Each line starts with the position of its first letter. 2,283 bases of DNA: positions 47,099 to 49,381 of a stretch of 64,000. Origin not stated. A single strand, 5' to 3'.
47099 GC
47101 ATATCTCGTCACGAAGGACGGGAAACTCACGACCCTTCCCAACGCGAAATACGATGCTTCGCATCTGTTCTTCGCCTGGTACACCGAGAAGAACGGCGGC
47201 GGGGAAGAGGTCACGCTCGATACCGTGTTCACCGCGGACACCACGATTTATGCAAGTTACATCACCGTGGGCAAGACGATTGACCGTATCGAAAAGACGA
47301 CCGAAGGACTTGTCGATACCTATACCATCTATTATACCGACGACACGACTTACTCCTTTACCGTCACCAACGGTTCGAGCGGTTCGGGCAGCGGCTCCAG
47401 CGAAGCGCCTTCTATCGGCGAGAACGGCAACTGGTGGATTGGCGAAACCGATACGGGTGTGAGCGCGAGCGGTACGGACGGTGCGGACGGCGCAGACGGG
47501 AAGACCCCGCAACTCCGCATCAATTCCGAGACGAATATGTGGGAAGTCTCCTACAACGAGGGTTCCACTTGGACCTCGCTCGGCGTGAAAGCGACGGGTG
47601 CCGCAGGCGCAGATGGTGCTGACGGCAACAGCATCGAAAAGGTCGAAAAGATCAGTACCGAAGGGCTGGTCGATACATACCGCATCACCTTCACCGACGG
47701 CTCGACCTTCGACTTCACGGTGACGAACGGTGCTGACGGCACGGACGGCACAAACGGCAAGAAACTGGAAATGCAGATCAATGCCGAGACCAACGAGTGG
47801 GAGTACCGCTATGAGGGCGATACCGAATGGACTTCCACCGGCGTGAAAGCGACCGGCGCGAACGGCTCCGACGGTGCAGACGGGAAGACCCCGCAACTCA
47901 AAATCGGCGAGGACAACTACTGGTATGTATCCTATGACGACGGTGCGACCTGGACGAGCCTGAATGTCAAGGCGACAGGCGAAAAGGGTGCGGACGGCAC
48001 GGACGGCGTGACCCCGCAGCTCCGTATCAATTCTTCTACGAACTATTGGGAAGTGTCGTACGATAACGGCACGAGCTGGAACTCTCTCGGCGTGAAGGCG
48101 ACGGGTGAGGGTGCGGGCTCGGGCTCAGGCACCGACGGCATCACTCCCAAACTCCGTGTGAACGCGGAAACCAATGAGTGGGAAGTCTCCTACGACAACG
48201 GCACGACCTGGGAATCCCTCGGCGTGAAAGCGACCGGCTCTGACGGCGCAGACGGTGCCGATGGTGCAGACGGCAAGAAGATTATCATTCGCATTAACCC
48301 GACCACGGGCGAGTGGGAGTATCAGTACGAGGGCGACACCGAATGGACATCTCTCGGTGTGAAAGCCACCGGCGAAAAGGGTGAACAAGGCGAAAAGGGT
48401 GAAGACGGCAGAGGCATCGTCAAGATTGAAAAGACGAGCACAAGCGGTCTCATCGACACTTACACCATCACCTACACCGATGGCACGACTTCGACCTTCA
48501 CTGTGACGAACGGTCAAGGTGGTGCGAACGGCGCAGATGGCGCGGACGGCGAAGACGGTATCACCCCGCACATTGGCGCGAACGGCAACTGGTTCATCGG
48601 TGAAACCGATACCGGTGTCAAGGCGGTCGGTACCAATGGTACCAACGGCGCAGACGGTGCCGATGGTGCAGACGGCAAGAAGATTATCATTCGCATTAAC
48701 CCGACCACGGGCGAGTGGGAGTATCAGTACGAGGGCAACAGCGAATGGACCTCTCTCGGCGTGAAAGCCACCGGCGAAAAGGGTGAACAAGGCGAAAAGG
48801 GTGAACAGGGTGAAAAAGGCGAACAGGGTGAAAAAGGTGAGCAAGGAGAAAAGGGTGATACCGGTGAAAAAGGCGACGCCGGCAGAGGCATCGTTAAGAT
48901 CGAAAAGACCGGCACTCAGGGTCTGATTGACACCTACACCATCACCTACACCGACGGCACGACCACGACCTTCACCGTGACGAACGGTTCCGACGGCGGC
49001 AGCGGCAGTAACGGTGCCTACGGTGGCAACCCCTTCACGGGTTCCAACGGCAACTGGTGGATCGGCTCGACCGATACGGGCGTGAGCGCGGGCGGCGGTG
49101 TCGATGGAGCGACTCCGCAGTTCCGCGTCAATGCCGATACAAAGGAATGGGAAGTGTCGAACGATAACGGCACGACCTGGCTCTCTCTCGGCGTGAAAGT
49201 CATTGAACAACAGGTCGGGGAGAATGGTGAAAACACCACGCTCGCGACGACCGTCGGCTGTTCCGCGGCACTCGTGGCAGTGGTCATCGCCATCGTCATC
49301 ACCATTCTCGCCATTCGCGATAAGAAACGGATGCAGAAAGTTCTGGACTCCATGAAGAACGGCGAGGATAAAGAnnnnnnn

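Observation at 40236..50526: Two-component-linked giant mosaic surface-protein module (candidate undescribed cell-surface system)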

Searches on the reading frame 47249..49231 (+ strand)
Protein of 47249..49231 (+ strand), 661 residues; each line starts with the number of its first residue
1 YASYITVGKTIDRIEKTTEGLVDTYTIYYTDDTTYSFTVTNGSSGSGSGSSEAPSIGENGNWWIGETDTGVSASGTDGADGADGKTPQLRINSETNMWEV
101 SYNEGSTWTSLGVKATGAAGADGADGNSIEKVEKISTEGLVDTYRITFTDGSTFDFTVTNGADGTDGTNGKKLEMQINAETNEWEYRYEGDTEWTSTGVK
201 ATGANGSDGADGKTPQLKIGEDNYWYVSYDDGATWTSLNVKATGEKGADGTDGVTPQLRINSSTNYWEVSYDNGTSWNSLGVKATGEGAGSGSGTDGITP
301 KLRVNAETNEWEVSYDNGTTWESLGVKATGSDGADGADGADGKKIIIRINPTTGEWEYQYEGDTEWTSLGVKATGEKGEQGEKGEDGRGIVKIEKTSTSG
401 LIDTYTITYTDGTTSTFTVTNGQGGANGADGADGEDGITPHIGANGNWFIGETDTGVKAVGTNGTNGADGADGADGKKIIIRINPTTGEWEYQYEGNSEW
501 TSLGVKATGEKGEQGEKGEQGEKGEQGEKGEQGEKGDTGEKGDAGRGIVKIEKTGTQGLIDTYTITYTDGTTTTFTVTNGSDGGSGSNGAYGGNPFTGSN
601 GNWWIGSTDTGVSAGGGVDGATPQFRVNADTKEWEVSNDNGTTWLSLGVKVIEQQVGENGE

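Call 85: search_solved_structures(query=window:47249-49231:+, max_evalue=0.01)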
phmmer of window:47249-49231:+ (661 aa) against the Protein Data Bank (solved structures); distinct sequences matched with E-value up to 0.01: 14.
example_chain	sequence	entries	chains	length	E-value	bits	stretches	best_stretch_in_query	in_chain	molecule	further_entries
9wxp_BK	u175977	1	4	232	4.9e-06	28.4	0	508-546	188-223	Collagen type IX alpha 2 chain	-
9wxp_BJ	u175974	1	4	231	0.00065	21.4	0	508-546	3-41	Collagen alpha-1(IX) chain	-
9llr_B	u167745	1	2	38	0.00066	21.4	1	509-545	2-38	ABC type heterotrimer collagen-like peptide chain B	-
9wxp_CA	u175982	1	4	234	0.00081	21.1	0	507-546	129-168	Fibrillar collagen NC1 domain-containing protein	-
9wxp_DA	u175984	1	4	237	0.0013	20.5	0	508-545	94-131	Fibrillar collagen NC1 domain-containing protein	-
9wxp_AC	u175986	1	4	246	0.0013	20.4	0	509-546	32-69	Collagen type XI alpha 1 chain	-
9llo_A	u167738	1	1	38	0.0014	20.3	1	509-545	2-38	collagen-like peptide chain A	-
9wxp_BL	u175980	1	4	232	0.0025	19.4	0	505-546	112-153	Collagen alpha-3(IX) chain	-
9wxp_EA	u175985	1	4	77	0.0034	19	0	512-545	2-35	Fibrillar collagen NC1 domain-containing protein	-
9llp_B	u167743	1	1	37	0.0035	19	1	509-545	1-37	collagen heterotrimer chain B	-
9wxp_BC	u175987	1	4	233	0.0039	18.8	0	509-545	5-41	Collagen type XI alpha 1 chain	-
9wxp_DC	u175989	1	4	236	0.0069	18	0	509-545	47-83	Fibrillar collagen NC1 domain-containing protein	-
9wxp_BD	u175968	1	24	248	0.0072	17.9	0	509-546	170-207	Collagen type II alpha 1 chain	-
9wxp_BA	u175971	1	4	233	0.0074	17.9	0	509-546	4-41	Fibrillar collagen NC1 domain-containing protein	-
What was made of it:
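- Tried and rejected: A PDB search with the stalk found only collagen tracts (call 85).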

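Call 86: search_protein_families(library=phrogs, proteins=[window:47249-49231:+], max_evalue=0.001)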
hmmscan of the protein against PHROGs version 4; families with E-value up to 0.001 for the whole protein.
window:47249-49231:+ (661 aa): 11 families
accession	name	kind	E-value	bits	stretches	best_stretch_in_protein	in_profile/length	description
phrog_32509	-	unknown function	6.8e-14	52.9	3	427-462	18-53/396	-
phrog_1806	-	tail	6.4e-10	39.8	1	421-573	117-253/276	collagen like minor tail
phrog_6320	-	tail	6.6e-08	32.8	1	422-622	116-263/745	tail fiber protein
phrog_18350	-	tail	8.3e-07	29.9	1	418-572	95-221/253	tail fiber protein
phrog_819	-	tail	1.3e-05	24.6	1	374-607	480-706/1024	tail protein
phrog_13892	-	tail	5.4e-05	23.4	1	508-624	41-151/676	minor tail protein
phrog_25888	-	unknown function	0.00026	21.3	1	434-575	175-289/325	-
phrog_10972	-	tail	0.00033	21.2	1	508-546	162-200/343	tail fiber protein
phrog_33406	-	tail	0.00039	19.9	1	509-550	188-229/651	tail fiber protein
phrog_21621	-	unknown function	0.00059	21.1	0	512-575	34-96/103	-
phrog_33165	-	unknown function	0.0009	20.7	0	121-160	32-71/104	-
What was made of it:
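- Those hits are driven by the GXY tract alone (calls 85, 86).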
